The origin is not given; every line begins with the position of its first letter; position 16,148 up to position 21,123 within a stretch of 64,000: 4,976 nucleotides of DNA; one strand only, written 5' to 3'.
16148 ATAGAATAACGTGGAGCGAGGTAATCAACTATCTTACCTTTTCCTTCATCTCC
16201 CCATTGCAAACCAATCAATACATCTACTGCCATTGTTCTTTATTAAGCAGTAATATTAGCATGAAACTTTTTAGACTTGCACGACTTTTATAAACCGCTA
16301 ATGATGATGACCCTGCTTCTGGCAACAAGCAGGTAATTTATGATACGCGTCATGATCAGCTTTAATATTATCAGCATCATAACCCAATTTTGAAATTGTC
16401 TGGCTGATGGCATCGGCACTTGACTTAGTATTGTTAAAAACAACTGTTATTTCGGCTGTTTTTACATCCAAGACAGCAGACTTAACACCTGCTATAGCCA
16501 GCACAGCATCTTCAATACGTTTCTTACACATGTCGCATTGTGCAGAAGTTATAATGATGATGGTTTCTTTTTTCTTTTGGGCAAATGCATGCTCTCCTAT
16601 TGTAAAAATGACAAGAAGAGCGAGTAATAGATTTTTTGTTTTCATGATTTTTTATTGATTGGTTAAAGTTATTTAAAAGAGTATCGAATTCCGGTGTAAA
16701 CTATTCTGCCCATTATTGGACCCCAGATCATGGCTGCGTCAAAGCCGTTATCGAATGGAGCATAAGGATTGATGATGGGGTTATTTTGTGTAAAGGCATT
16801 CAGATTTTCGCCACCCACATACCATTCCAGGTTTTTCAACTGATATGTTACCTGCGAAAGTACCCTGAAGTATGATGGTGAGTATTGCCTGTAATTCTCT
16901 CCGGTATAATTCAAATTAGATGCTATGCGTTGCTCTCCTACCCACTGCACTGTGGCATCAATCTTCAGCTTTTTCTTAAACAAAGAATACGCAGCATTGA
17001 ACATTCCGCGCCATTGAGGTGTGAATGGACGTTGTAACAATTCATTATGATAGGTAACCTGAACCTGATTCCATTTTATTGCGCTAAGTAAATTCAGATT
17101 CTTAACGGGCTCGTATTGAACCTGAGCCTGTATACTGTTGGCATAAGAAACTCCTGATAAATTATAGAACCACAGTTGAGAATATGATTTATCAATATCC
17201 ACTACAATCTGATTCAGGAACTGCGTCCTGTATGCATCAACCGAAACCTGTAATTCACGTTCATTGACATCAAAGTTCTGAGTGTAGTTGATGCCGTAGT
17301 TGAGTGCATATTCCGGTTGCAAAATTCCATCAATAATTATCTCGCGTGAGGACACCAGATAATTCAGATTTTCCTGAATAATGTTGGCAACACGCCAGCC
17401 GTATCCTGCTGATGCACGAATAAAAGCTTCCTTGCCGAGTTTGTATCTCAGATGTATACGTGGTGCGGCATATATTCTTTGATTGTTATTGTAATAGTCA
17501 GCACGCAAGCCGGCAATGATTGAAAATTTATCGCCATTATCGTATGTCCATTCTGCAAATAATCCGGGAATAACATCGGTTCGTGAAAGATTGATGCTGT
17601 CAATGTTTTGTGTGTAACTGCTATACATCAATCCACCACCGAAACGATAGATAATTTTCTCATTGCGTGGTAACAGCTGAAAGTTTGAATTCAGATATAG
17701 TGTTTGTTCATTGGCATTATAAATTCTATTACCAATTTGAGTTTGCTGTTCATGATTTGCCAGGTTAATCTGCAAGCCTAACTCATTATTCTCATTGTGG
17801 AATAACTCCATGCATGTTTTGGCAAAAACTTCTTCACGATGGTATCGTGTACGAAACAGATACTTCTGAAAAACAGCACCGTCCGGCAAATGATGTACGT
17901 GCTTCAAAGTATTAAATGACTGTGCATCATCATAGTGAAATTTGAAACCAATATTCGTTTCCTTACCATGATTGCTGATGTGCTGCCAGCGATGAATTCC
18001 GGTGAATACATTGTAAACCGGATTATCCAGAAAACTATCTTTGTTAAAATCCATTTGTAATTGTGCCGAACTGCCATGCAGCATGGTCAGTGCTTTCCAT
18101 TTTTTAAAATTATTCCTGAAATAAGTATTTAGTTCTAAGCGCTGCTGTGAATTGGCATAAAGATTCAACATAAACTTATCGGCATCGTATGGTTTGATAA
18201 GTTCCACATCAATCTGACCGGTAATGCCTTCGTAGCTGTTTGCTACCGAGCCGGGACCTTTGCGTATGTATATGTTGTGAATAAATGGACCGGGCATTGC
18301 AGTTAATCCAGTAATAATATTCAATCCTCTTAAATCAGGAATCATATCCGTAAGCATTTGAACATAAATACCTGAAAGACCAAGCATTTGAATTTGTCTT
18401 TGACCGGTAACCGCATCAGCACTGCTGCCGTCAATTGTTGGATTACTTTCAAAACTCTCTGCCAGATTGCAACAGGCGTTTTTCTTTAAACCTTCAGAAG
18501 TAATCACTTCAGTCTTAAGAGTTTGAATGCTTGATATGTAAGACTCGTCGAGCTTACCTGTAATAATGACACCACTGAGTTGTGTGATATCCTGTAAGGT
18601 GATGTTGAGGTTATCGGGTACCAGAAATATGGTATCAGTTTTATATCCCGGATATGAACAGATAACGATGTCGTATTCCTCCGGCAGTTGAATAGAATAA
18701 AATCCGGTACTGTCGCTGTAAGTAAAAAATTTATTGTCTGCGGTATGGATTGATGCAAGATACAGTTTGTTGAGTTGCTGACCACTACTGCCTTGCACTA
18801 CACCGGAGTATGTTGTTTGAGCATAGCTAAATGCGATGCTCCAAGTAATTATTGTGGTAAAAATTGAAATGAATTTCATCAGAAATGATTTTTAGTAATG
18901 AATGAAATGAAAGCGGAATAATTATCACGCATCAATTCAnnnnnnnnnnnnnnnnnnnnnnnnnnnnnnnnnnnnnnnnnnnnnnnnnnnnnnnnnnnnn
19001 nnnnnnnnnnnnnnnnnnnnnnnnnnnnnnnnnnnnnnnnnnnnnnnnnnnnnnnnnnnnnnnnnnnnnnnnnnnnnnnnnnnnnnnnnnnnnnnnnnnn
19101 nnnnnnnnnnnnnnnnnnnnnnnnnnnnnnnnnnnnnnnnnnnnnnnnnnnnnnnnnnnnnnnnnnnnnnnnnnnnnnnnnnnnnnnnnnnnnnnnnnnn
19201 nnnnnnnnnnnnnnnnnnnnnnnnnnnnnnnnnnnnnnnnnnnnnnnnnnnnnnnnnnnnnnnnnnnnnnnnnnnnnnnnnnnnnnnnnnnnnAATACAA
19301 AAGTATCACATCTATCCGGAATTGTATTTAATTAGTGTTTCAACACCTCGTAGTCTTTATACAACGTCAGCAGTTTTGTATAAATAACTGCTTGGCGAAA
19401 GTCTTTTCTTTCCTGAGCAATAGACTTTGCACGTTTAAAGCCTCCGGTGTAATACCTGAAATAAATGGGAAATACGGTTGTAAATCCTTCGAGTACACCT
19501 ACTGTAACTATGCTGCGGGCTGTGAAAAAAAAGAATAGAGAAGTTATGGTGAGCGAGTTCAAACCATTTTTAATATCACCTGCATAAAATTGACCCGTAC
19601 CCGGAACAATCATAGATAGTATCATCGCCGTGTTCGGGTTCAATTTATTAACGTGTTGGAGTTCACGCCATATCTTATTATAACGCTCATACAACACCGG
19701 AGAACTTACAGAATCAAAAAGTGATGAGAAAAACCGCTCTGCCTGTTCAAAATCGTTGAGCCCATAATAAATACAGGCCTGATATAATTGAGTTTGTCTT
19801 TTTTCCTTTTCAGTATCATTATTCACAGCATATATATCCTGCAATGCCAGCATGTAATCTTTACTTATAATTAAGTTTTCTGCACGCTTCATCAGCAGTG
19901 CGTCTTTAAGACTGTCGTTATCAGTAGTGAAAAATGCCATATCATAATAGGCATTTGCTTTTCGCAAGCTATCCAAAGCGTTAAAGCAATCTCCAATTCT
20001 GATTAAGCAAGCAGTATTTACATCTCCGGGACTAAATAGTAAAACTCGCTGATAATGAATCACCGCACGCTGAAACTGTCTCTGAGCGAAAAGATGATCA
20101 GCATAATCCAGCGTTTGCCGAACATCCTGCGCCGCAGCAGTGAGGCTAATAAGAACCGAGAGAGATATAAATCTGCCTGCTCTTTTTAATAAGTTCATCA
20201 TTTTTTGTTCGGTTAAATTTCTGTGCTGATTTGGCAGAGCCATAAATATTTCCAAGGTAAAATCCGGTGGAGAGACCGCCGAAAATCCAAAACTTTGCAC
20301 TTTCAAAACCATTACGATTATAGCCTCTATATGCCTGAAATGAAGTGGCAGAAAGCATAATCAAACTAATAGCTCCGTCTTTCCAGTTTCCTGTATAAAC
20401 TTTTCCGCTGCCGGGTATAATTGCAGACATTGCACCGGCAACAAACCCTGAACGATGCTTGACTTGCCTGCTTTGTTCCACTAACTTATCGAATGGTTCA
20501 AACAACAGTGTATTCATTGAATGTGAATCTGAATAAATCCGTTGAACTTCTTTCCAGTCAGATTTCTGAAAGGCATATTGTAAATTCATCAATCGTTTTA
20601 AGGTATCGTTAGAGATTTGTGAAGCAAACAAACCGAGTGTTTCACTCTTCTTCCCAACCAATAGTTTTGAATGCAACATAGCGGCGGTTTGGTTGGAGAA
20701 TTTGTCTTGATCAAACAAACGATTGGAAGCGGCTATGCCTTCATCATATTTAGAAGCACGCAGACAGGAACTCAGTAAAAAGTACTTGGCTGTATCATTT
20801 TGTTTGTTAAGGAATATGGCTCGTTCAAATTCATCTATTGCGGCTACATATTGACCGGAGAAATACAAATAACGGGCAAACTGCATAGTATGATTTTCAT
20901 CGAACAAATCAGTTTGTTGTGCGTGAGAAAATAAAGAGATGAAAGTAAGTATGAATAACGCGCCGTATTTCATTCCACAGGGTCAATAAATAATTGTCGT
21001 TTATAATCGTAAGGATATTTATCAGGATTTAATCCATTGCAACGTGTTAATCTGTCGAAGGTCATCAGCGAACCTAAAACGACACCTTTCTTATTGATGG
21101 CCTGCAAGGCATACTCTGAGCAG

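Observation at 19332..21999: Exported YidD paralog with a His tract, two overlapping paralogous TPR/TM proteins and a LolA-like protein, upstream of the metal module in one seven-gene string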

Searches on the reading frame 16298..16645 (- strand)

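Call 3: search_protein_families(library=pfam, max_evalue=0.1, proteins=[window:16298-16645:-])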
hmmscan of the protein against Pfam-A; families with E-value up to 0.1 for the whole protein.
window:16298-16645:- (115 aa): 6 families
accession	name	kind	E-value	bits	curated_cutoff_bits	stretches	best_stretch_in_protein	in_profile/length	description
PF00403.32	HMA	-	6.7e-09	36.4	24.8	1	36-90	8-62/62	Heavy-metal-associated domain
PF19020.6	Ta1207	-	0.0071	15.8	26.3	1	20-95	56-131/277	Ta1207 family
PF13670.12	PepSY_2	-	0.021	15.3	24.3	0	74-101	28-56/83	Peptidase propeptide and YPEB domain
PF10367.15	zf-Vps39_C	-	0.029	14.4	24.7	1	29-50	4-25/41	Vacuolar sorting protein 39 C-terminal zinc finger domain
PF20331.3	DUF6626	-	0.058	14.3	27.3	1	69-103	36-70/96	Family of unknown function (DUF6626)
PF13098.12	Thioredoxin_2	-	0.066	14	27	1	22-82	2-60/104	Thioredoxin-like domain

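Call 4: search_protein_families(library=ncbifam, max_evalue=0.1, proteins=[window:16298-16645:-])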
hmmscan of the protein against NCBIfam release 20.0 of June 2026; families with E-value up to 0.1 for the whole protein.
window:16298-16645:- (115 aa): 20 families
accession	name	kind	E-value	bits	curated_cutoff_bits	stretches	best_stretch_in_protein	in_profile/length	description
NF033794.2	chaper_CopZ_Eh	exception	2.8e-11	43.4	95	1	31-92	5-66/68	copper chaperone CopZ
NF033795.1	chaper_CopZ_Bs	exception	6.3e-11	42.3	91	1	32-91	6-65/66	copper chaperone CopZ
TIGR00003.1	TIGR00003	subfamily_domain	3.2e-10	40.1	62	1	32-91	6-65/66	copper ion binding protein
NF033556.1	MerTP_fusion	equivalog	3.6e-08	33.2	180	1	24-90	118-184/186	mercuric transport protein MerTP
TIGR02052.1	MerP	equivalog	1.8e-07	31.6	92.55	1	1-91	1-88/92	mercury resistance system periplasmic binding protein MerP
NF010311.1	PRK13748.1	subfamily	8.8e-07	28.1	600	1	30-99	3-71/560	mercury(II) reductase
NF041115.1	UxxU_metal_bind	equivalog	4.3e-06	26.8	95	1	29-94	7-72/74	metal-binding (seleno)protein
NF047957.1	CopZ_AFE_1862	equivalog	6.7e-06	26.4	85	1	32-91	5-61/62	CopZ family metallochaperone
NF033553.1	MerP_Gpos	exception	1.1e-05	25.2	110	1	23-90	42-110/112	mercury resistance system substrate-binding protein MerP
NF053631.1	RNA_helic_CshA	equivalog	3.2e-05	23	646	1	55-98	228-271/434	degradosome RNA helicase CshA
NF008262.1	PRK11033.1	equivalog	4.5e-05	22.1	1005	1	23-101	38-114/731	zinc/cadmium/mercury/lead-transporting ATPase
NF045683.1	MerT_CopZ_Se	exception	4.6e-05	23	375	1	22-91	156-227/235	MerT/CopZ fusion-like heavy metal transport selenoprotein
NF007952.0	PRK10671.1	equivalog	4.9e-05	21.7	1316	1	23-99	100-173/838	copper-exporting P-type ATPase CopA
NF033781.1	chaper_CopP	exception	0.00018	21.6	112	1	29-90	3-63/65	copper-binding metallochaperone CopP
NF047536.1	Cu_chaper_CsoZ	equivalog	0.0013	19.1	77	1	28-90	3-64/66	putative copper chaperone CsoZ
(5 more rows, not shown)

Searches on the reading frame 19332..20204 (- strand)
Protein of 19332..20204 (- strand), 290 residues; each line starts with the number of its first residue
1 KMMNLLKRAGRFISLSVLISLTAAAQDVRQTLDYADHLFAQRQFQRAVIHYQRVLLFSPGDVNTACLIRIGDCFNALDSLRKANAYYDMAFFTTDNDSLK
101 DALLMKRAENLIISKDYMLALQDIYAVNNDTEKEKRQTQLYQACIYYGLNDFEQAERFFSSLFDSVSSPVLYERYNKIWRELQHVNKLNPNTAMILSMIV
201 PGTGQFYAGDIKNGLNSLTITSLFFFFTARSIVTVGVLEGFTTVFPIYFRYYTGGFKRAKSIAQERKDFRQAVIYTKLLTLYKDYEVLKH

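Call 3: search_protein_families(library=pfam, max_evalue=0.1, proteins=[window:19332-20204:-])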
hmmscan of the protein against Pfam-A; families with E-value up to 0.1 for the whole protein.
window:19332-20204:- (290 aa): 9 families
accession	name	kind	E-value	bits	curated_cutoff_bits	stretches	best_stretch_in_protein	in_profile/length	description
PF07719.23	TPR_2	-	4.3e-05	23.8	27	0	35-60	8-33/34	Tetratricopeptide repeat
PF13424.12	TPR_12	-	0.00016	22.2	30.1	0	30-90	4-71/77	Tetratricopeptide repeat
PF18935.5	DUF5683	-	0.00041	20.8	26.7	1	187-209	2-24/151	Family of unknown function (DUF5683)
PF00515.34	TPR_1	-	0.0014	18.8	27.8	0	142-159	7-24/34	Tetratricopeptide repeat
PF13174.12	TPR_6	-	0.004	18.2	26.3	0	138-162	2-26/33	Tetratricopeptide repeat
PF13428.12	TPR_14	-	0.012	16.6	23.5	0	31-62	4-35/44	Tetratricopeptide repeat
PF14559.12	TPR_19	-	0.029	15.1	25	0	38-96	1-57/68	Tetratricopeptide repeat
PF16595.10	Cas9_PI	-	0.036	14.2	25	1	100-185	120-196/265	PAM-interacting domain of CRISPR-associated endonuclease Cas9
PF25064.1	ARM_TT21_5th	-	0.037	14.8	27.8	0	35-102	8-73/117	TT21 fifth ARM repeats domain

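Call 4: search_protein_families(library=ncbifam, max_evalue=0.1, proteins=[window:19332-20204:-])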
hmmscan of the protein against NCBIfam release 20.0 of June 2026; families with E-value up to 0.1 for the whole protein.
window:19332-20204:- (290 aa): 2 families
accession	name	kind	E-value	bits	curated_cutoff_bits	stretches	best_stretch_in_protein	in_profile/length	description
NF008756.0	PRK11788.1-4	equivalog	0.0098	15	474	1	21-154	207-331/389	lipopolysaccharide assembly protein LapB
TIGR02552.1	LcrH_SycD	equivalog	0.011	15.5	104.8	1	26-140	16-125/136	SycD/LcrH family type III secretion system chaperone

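Call 79: search_protein_families(library=padloc, max_evalue=0.01, proteins=[window:19332-20201:-])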
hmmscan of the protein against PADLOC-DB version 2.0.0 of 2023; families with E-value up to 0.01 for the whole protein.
window:19332-20201:- (289 aa): 2 families
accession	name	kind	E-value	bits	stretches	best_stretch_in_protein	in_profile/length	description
PDLC01801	CARF1--CARF_HEPN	-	0.0011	15.9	0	119-193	153-220/441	-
PDLC01360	Csx1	-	0.0078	13.3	0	137-193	127-183/365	CAS-III; associated_signaling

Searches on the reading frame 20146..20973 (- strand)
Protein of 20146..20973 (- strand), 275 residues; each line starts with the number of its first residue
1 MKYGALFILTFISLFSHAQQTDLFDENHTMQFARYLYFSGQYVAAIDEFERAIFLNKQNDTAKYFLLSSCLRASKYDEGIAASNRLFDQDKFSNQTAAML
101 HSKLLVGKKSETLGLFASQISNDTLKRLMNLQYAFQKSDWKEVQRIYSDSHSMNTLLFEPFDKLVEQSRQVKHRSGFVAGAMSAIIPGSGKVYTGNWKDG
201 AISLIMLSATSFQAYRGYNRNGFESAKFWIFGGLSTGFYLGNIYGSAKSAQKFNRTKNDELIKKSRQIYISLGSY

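Call 3: search_protein_families(library=pfam, max_evalue=0.1, proteins=[window:20146-20973:-])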
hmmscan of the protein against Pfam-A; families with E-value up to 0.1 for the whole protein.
window:20146-20973:- (275 aa): 4 families
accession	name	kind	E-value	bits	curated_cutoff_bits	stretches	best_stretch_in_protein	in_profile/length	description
PF12895.13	ANAPC3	-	1e-06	29.4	27.2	1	22-82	19-78/82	Anaphase-promoting complex, cyclosome, subunit 3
PF13432.12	TPR_16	-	0.00075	20.3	32.7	1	32-85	3-56/65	Tetratricopeptide repeat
PF14559.12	TPR_19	-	0.023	15.4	25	1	39-104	4-68/68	Tetratricopeptide repeat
PF13428.12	TPR_14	-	0.072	14.3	23.5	0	31-66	6-41/44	Tetratricopeptide repeat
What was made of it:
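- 20146..20973 (-): TPR-A (275 aa): signal peptide (SHA|QQ), TPR region, then a C-terminal domain of about 95 aa with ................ and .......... motifs. ANAPC3/TPR hits (call 3).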

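Call 4: search_protein_families(library=ncbifam, max_evalue=0.1, proteins=[window:20146-20973:-])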
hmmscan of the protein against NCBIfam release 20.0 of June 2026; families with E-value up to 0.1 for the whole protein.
window:20146-20973:- (275 aa): 3 families
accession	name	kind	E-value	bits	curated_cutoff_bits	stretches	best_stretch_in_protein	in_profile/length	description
TIGR02917.1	PEP_TPR_lipo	equivalog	0.034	12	312.2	1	35-90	406-461/899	XrtA/PEP-CTERM system TPR-repeat protein PrsT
TIGR02552.1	LcrH_SycD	equivalog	0.051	13.3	104.8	0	14-73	40-98/136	SycD/LcrH family type III secretion system chaperone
NF047756.1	LIC11435_fam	equivalog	0.089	11.6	380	0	141-217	156-234/360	LIC11435 family protein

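Call 44: search_protein_families(library=pfam, alignment_id=A4, max_evalue=0.01)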
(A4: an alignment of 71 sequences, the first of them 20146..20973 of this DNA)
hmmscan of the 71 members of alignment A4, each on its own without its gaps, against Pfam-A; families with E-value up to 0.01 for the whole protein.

A. member 1, window:20146-20973:- (275 aa): 2 families
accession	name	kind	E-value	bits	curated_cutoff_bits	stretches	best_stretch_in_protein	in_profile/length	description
PF12895.13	ANAPC3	-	1e-06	29.4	27.2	1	22-82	19-78/82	Anaphase-promoting complex, cyclosome, subunit 3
PF13432.12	TPR_16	-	0.00075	20.3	32.7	1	32-85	3-56/65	Tetratricopeptide repeat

B. families by the number of members that match (of 71 scanned): 32 families (the first 25 are shown)
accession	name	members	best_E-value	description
PF18935.5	DUF5683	38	1.2e-06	Family of unknown function (DUF5683)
PF07719.23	TPR_2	30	1.1e-14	Tetratricopeptide repeat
PF00515.34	TPR_1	29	2e-11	Tetratricopeptide repeat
PF13424.12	TPR_12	23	1.9e-07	Tetratricopeptide repeat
PF13432.12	TPR_16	22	1.3e-08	Tetratricopeptide repeat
PF13428.12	TPR_14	20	3.1e-05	Tetratricopeptide repeat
PF14559.12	TPR_19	19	8.6e-06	Tetratricopeptide repeat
PF13181.12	TPR_8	17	8e-07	Tetratricopeptide repeat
PF12895.13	ANAPC3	15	1e-06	Anaphase-promoting complex, cyclosome, subunit 3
PF13174.12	TPR_6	13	6.7e-05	Tetratricopeptide repeat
PF13176.12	TPR_7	7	7.8e-07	Tetratricopeptide repeat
PF13414.12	TPR_11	5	1.5e-06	TPR repeat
PF10602.15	RPN7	5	0.00079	26S proteasome subunit RPN7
PF05154.21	TM2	4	0.0032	TM2 domain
PF25058.1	ARM_TT21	3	0.00047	Tetratricopeptide repeat protein 21 ARM repeat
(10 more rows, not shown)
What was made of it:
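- On TPR-repeat proteins: Family members reach E = 1e-14 for TPR_2 (calls 3, 44).
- Closest known: DUF5683. Same: 38 of 71 TPR-A/TPR-B family members hit DUF5683 at E < 0.01 (call 44).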

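Call 79: search_protein_families(library=padloc, max_evalue=0.01, proteins=[window:20146-20973:-])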
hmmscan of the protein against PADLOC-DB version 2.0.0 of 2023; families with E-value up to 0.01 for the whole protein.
window:20146-20973:- (275 aa): 0 families

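Call 80: search_protein_families(library=ncbifam, alignment_id=A4, max_evalue=0.001)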
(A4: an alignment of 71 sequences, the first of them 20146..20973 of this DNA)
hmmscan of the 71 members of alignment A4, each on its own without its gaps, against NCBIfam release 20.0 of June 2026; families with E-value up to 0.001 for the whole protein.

A. member 1, window:20146-20973:- (275 aa): 0 families

B. families by the number of members that match (of 71 scanned): 15 families
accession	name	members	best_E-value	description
TIGR02552.1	LcrH_SycD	15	9.5e-10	SycD/LcrH family type III secretion system chaperone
TIGR02917.1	PEP_TPR_lipo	11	3.8e-05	XrtA/PEP-CTERM system TPR-repeat protein PrsT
NF040959.1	MamA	7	3.5e-07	magnetosome protein MamA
NF047481.1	lipo_LIC12587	6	7e-08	LIC12587 family lipoprotein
NF053607.1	CHU_0125_OmpA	5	1e-05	CHU_0125 family OmpA-like outer membrane integrity protein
NF052312.1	T9SS_PorW_SprE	2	3e-05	type IX secretion system periplasmic lipoprotein PorW/SprE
NF011890.0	PRK15363.1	2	0.00046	CesD/SycD/LcrH family type III secretion system chaperone SscA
NF047371.1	FlcA_CTERM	1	2.6e-07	periplasmic flagellar collar protein FlcA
TIGR02521.1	type_IV_pilW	1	5.9e-06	type IV pilus biogenesis/stability protein PilW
NF033762.1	social_mot_Tgl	1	4.5e-05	social motility TPR repeat lipoprotein Tgl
NF011886.0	PRK15359.1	1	0.00014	type III secretion system chaperone protein SscB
TIGR02795.1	tol_pal_ybgF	1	0.00028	tol-pal system protein YbgF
NF052230.1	T9SS_PorE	1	0.00043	PorE family type IX secretion system protein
TIGR04510.1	mod_pep_cyc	1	0.00046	putative peptide modification system cyclase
NF040856.1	FexB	1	0.00048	chloramphenicol/florfenicol efflux MFS transporter FexB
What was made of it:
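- Closest known: Periplasmic TPR scaffolds and chaperones of envelope machines. Same: Weak NCBIfam similarity to several of them (call 80).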
